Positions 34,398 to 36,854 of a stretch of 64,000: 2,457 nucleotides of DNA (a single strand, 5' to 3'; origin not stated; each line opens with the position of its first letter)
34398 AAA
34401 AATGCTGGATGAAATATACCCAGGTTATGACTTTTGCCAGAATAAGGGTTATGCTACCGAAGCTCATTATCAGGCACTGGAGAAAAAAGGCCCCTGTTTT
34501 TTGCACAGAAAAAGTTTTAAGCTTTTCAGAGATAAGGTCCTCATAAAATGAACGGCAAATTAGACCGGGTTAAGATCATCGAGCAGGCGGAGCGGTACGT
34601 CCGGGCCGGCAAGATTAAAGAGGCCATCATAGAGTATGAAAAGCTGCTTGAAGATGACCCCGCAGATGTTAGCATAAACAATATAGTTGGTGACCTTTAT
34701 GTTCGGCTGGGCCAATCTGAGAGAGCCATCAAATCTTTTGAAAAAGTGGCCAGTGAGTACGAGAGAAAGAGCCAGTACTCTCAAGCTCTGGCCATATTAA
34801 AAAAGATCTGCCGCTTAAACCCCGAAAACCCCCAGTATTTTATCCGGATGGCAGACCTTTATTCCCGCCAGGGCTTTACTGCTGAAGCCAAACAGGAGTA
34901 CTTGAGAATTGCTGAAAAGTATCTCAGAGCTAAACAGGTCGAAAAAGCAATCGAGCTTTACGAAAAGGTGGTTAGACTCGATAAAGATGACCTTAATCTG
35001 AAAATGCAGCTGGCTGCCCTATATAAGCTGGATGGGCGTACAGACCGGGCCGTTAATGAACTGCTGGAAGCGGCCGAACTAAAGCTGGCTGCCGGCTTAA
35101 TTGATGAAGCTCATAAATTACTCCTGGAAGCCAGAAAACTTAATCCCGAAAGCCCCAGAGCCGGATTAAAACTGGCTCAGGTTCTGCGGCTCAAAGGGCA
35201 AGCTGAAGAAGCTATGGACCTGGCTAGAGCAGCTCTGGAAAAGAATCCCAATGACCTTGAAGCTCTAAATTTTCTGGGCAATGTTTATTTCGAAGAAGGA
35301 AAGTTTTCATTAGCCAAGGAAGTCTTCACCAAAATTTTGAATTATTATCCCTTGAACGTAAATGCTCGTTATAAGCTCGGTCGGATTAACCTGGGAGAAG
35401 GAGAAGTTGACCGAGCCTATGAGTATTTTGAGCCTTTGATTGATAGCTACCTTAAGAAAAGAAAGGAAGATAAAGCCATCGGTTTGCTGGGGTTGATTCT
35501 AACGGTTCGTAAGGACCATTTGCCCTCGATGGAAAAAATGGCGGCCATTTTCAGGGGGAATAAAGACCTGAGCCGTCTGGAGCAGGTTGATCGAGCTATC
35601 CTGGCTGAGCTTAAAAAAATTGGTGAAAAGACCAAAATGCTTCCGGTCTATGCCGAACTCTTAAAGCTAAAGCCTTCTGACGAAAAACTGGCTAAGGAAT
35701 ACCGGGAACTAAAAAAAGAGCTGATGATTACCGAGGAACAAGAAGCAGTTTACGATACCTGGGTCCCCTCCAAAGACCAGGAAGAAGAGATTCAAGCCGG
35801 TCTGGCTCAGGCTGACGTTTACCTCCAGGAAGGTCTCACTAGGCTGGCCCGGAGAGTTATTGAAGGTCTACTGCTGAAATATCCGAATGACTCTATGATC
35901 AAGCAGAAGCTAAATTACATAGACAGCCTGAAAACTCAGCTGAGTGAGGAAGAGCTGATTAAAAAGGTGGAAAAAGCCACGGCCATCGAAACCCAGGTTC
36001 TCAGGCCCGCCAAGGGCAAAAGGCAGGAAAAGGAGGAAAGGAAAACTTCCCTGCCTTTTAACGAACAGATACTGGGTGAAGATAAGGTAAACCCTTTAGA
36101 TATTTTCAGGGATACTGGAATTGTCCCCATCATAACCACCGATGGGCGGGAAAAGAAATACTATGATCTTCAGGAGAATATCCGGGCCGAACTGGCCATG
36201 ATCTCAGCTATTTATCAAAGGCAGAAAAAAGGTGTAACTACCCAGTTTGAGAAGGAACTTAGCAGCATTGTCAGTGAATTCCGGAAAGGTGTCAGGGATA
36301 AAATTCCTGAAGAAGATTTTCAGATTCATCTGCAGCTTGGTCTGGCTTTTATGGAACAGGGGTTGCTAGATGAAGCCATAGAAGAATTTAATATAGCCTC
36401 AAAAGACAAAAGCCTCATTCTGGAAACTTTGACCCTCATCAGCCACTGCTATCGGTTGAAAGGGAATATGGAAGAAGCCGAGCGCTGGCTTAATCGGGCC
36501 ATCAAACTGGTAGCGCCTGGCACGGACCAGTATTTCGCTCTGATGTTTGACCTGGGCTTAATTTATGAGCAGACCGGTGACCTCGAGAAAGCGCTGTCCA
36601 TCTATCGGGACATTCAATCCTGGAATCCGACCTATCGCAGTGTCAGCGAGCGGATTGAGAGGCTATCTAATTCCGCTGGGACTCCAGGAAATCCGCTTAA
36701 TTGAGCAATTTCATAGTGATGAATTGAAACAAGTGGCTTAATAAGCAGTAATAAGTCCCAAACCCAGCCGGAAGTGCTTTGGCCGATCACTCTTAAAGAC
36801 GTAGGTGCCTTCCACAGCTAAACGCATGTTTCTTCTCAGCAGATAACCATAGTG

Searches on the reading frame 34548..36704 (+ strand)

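Call 3: search_protein_families(library=pfam, proteins=[window:34548-36704:+], max_evalue=0.1)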
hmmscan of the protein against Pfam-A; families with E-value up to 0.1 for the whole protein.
window:34548-36704:+ (718 aa): 34 families (the best 25 are shown)
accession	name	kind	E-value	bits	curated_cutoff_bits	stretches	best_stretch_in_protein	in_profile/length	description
PF14559.12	TPR_19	-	2.8e-39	133.7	25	5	180-240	2-62/68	Tetratricopeptide repeat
PF13428.12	TPR_14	-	1.7e-37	124.4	23.5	4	203-245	1-43/44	Tetratricopeptide repeat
PF13432.12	TPR_16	-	3.4e-37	126.9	32.7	5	173-236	1-64/65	Tetratricopeptide repeat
PF07719.23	TPR_2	-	1.1e-33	113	27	4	238-270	2-34/34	Tetratricopeptide repeat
PF13181.12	TPR_8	-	2.5e-31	105.6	25.7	5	666-695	4-33/34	Tetratricopeptide repeat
PF13414.12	TPR_11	-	2.2e-24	85.3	26.8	5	16-55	3-42/42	TPR repeat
PF13431.12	TPR_17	-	3.9e-23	80.2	24.4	2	30-61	2-33/34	Tetratricopeptide repeat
PF13424.12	TPR_12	-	2.3e-22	79.4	30.1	2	625-688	3-70/77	Tetratricopeptide repeat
PF13174.12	TPR_6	-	2.9e-21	75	26.3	0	243-268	6-31/33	Tetratricopeptide repeat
PF00515.34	TPR_1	-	4.3e-21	74.2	27.8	2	118-148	4-34/34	Tetratricopeptide repeat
PF12895.13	ANAPC3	-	6.7e-16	58.8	27.2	2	217-292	3-77/82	Anaphase-promoting complex, cyclosome, subunit 3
PF13176.12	TPR_7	-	3.6e-13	48.9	27.9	0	667-687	3-23/36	Tetratricopeptide repeat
PF23914.1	TPR_CcmH_CycH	-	5.6e-13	49.5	42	1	179-268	60-152/158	Cytochrome c-type biogenesis protein H TPR domain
PF25064.1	ARM_TT21_5th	-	1e-10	42.4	27.8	0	73-128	13-67/117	TT21 fifth ARM repeats domain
PF01535.26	PPR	-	2.1e-10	40.5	25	0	125-143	10-28/31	PPR repeat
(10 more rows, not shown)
